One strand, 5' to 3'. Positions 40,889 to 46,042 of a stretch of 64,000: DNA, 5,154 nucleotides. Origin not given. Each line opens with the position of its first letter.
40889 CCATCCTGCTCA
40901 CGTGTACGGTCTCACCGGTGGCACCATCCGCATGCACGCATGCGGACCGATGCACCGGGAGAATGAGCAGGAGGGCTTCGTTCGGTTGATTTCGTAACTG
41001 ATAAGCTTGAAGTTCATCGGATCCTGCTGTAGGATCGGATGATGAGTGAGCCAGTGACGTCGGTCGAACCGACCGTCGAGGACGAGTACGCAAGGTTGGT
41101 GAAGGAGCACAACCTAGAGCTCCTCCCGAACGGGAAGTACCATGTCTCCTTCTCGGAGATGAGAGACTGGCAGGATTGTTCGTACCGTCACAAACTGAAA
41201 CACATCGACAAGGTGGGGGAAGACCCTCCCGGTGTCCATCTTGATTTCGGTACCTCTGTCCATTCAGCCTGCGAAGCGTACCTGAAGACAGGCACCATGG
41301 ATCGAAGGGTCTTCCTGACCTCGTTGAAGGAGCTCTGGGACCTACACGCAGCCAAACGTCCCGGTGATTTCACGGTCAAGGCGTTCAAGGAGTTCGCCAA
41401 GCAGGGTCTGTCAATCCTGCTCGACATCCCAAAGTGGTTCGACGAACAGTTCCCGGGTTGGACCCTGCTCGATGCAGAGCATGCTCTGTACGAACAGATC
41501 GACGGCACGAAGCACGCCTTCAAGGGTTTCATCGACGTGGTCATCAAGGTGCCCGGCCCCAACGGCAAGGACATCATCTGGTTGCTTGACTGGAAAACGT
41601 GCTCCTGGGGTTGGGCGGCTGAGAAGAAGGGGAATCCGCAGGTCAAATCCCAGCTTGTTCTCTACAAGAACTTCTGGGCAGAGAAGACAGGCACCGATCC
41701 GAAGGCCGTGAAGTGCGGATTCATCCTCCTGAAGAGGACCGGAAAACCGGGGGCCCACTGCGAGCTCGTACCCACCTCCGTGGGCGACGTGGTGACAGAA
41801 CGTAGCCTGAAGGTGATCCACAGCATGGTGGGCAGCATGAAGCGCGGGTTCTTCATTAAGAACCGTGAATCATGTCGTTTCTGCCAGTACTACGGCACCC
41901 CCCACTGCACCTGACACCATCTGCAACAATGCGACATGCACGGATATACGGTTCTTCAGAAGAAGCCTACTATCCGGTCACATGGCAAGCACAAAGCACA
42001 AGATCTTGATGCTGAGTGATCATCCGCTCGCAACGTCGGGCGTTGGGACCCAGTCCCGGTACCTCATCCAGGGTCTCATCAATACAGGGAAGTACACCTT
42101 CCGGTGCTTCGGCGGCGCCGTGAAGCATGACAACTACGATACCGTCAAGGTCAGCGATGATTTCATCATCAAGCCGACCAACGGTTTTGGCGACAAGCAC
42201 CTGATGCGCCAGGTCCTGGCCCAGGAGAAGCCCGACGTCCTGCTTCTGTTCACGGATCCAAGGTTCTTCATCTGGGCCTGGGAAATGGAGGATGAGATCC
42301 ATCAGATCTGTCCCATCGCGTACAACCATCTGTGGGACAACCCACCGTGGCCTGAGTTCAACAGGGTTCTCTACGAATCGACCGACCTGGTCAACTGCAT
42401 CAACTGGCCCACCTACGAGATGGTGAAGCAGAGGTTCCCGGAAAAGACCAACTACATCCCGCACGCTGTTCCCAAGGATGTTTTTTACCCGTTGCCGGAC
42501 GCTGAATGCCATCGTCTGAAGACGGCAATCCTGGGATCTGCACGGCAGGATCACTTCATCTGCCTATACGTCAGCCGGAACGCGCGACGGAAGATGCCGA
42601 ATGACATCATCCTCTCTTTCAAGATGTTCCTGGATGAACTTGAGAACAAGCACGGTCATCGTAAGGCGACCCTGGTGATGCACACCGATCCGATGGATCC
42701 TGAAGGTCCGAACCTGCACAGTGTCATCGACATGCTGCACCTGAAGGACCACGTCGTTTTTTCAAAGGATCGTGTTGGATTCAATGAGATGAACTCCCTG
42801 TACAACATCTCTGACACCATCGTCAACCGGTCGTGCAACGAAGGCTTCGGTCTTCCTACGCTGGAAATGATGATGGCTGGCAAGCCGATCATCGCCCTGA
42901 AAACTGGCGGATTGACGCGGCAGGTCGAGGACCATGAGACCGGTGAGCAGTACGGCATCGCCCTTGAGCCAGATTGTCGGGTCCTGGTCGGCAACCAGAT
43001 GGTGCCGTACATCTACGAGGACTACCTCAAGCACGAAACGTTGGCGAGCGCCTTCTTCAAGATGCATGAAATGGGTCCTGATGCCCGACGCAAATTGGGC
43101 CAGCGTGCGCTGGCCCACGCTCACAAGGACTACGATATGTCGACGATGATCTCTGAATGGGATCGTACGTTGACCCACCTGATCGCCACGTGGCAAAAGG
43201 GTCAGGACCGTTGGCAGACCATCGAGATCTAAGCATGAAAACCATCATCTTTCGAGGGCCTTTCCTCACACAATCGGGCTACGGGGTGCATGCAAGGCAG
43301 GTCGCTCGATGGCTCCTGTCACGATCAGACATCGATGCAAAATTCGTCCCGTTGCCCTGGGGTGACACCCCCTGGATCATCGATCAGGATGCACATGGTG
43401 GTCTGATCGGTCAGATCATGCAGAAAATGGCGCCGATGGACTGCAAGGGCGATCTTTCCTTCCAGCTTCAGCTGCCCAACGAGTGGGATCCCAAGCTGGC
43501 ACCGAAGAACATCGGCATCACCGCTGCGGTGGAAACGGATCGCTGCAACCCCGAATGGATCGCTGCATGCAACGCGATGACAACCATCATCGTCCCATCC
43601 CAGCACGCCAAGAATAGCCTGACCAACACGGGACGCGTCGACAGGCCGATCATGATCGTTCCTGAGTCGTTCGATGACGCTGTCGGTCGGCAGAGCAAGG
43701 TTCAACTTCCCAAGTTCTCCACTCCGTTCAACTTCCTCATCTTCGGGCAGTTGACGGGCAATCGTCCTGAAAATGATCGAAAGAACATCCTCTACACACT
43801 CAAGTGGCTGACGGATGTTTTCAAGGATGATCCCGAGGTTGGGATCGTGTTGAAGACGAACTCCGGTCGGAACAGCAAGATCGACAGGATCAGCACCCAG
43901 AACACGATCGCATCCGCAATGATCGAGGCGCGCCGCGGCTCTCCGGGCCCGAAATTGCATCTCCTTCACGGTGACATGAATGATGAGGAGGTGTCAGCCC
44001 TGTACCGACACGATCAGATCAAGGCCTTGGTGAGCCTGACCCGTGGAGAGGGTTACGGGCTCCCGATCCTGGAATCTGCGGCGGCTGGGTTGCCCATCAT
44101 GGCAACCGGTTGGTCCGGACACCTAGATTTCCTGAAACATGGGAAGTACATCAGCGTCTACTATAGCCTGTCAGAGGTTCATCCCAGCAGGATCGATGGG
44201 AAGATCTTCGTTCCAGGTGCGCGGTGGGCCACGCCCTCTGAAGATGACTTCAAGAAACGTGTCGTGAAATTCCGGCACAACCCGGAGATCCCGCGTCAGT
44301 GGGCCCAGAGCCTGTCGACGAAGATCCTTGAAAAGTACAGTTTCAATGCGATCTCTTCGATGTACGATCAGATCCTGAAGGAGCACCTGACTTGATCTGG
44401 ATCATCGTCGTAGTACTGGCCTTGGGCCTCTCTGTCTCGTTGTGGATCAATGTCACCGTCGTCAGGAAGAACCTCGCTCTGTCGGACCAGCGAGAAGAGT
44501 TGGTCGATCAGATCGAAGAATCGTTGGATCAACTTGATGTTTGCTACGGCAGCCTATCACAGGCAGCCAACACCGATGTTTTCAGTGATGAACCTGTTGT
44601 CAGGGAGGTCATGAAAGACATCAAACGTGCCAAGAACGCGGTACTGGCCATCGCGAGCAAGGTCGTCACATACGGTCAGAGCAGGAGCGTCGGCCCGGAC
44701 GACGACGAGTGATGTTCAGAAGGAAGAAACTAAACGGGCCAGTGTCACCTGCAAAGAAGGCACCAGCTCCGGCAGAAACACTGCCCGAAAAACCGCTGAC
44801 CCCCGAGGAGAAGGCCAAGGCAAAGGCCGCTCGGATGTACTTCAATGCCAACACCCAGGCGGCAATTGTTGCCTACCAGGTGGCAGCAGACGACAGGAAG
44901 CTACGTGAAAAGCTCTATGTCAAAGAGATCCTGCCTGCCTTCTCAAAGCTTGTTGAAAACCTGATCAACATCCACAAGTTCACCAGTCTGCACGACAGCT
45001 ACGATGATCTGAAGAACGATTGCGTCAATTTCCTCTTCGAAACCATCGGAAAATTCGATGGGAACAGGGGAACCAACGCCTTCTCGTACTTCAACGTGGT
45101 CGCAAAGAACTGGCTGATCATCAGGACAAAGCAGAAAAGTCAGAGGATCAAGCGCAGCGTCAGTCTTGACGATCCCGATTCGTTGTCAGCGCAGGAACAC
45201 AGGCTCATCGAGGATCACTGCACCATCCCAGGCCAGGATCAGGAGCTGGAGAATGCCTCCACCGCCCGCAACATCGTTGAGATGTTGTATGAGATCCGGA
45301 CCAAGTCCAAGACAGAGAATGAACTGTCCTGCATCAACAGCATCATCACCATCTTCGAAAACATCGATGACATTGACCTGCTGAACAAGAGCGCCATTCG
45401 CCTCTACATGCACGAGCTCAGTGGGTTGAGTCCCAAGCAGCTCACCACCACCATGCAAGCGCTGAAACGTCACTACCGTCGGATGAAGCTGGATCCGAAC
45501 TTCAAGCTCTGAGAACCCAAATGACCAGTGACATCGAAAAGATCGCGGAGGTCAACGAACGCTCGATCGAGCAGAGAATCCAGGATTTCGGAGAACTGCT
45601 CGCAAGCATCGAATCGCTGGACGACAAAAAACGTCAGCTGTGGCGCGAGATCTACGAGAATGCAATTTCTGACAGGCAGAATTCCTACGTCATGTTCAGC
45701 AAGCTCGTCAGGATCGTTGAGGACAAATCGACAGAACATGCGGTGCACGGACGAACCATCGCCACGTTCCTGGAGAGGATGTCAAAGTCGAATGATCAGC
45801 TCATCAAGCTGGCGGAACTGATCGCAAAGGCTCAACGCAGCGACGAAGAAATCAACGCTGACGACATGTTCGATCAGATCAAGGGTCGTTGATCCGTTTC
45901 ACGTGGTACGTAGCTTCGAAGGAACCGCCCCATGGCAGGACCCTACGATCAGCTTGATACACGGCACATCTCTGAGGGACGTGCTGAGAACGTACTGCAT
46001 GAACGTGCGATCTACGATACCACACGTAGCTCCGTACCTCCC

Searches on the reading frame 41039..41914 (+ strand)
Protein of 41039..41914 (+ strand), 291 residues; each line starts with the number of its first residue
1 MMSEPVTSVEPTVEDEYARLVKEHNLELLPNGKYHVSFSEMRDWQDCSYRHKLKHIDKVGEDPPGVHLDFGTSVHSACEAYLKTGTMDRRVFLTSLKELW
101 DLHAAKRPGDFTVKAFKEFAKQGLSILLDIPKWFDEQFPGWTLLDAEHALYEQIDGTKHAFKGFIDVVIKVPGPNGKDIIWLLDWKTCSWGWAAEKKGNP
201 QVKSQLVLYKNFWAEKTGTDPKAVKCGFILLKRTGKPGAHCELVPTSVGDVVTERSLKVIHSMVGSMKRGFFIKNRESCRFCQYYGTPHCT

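Call 6: search_protein_families(library=pfam, proteins=[window:41039-41914:+], max_evalue=0.01)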
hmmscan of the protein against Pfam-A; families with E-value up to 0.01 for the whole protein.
window:41039-41914:+ (291 aa): 1 family
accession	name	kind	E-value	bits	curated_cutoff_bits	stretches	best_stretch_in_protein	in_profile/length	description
PF12705.13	PDDEXK_1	-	5.7e-17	62.9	22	1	35-284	1-242/247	PD-(D/E)XK nuclease superfamily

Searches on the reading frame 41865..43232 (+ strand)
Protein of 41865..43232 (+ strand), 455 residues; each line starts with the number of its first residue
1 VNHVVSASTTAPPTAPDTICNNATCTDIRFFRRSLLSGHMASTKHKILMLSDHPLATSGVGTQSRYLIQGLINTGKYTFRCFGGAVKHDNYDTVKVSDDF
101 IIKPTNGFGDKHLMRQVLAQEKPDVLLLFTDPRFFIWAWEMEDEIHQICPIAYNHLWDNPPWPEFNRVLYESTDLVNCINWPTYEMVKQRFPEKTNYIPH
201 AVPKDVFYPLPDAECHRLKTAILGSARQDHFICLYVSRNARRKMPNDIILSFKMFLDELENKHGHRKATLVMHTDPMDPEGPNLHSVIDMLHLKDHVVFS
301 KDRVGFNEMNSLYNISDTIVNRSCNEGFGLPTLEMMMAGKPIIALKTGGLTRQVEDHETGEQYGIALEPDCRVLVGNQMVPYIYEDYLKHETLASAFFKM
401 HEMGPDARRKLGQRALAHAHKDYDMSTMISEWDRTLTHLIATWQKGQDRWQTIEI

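Call 6: search_protein_families(library=pfam, proteins=[window:41865-43232:+], max_evalue=0.01)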
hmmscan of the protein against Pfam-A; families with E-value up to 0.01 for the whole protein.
window:41865-43232:+ (455 aa): 3 families
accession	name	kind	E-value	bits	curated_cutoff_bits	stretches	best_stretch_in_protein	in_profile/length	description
PF00534.26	Glycos_transf_1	-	1.3e-13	51.3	26.4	1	228-360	13-137/172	Glycosyl transferases group 1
PF13692.12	Glyco_trans_1_4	-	5.4e-11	43.4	27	1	253-360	18-121/142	Glycosyl transferases group 1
PF20706.3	GT4-conflict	-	0.0014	18.2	26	1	295-361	261-327/385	Family 4 Glycosyltransferase in conflict systems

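Call 53: find_related_loci(query=window:41865-43232:+, collection=viral_contigs, flank=10000)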
Query window:41865-43232:+ (455 aa) in viral_contigs; peptide patterns used: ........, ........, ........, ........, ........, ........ (x = any residue, [..] = any of these).
59 stretches matched a pattern; 59 encode a relative of the query (tblastn E <= 1e-3); 59 distinct loci.
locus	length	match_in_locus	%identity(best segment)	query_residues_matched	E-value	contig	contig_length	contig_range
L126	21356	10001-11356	74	18-455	0e+0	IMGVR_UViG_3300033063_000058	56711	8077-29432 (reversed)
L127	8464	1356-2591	78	44-455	0e+0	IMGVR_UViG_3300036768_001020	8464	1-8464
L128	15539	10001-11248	77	40-455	0e+0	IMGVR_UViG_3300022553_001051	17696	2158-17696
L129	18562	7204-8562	71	1-455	0e+0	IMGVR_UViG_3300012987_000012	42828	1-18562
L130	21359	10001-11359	71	1-455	0e+0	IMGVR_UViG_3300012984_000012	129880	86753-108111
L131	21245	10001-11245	78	42-455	0e+0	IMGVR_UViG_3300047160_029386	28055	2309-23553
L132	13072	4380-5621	76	42-455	0e+0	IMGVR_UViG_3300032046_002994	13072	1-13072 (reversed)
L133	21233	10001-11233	79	44-455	0e+0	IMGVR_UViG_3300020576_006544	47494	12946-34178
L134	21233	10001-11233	79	44-455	0e+0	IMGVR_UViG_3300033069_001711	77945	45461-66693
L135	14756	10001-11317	72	18-455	0e+0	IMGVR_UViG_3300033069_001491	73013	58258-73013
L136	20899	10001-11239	76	44-455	0e+0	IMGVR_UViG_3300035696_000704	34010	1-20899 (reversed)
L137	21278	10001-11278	75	31-455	0e+0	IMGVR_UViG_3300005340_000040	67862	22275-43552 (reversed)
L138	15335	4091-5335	76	39-455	0e+0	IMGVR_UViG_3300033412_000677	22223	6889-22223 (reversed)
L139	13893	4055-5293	74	43-455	0e+0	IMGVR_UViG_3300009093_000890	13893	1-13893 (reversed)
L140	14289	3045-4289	76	39-455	0e+0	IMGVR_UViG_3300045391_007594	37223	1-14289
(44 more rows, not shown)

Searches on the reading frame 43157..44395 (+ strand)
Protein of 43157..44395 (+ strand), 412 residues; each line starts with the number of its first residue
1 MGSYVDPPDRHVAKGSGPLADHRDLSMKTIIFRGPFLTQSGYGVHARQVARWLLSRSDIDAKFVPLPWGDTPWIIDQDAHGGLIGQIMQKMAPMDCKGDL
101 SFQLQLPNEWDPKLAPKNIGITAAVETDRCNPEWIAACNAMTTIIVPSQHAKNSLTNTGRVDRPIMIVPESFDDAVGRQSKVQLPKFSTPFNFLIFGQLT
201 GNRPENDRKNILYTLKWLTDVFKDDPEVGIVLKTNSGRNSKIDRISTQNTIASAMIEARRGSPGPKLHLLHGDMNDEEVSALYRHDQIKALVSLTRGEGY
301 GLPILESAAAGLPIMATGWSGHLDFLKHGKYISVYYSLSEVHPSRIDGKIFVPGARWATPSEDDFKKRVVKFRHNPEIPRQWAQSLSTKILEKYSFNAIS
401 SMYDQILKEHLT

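Call 6: search_protein_families(library=pfam, proteins=[window:43157-44395:+], max_evalue=0.01)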
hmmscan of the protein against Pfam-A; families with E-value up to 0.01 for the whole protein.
window:43157-44395:+ (412 aa): 4 families
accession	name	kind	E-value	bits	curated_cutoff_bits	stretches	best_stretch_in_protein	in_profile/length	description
PF00534.26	Glycos_transf_1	-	3.7e-07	30.3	26.4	1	270-330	77-135/172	Glycosyl transferases group 1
PF13692.12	Glyco_trans_1_4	-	4.9e-05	24.1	27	1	270-330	63-119/142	Glycosyl transferases group 1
PF20706.3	GT4-conflict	-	9.4e-05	22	26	1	287-396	281-378/385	Family 4 Glycosyltransferase in conflict systems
PF13524.12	Glyco_trans_1_2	-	0.00014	22.3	25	1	271-341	32-104/144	Glycosyl transferase-like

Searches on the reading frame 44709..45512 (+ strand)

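Call 6: search_protein_families(library=pfam, proteins=[window:44709-45512:+], max_evalue=0.01)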
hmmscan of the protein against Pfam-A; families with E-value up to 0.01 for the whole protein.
window:44709-45512:+ (267 aa): 0 families

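Call 68: search_protein_families(library=phrogs, proteins=[window:44709-45512:+], max_evalue=0.01)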
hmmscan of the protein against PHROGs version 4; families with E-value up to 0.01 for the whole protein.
window:44709-45512:+ (267 aa): 1 family
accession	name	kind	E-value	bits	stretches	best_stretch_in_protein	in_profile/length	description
phrog_234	-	transcription regulation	3.5e-05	25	1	46-150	13-121/181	late sigma transcription factor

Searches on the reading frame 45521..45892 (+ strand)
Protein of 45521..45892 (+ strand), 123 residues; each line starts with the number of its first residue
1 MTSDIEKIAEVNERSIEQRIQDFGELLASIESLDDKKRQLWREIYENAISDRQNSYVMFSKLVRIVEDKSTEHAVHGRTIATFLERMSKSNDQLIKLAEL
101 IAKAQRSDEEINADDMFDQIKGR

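Call 68: search_protein_families(library=phrogs, proteins=[window:45521-45892:+], max_evalue=0.01)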
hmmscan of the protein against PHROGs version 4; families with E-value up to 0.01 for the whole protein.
window:45521-45892:+ (123 aa): 1 family
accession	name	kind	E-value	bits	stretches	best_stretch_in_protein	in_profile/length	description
phrog_937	-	other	0.0083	17.5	0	1-49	44-95/115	hemolysin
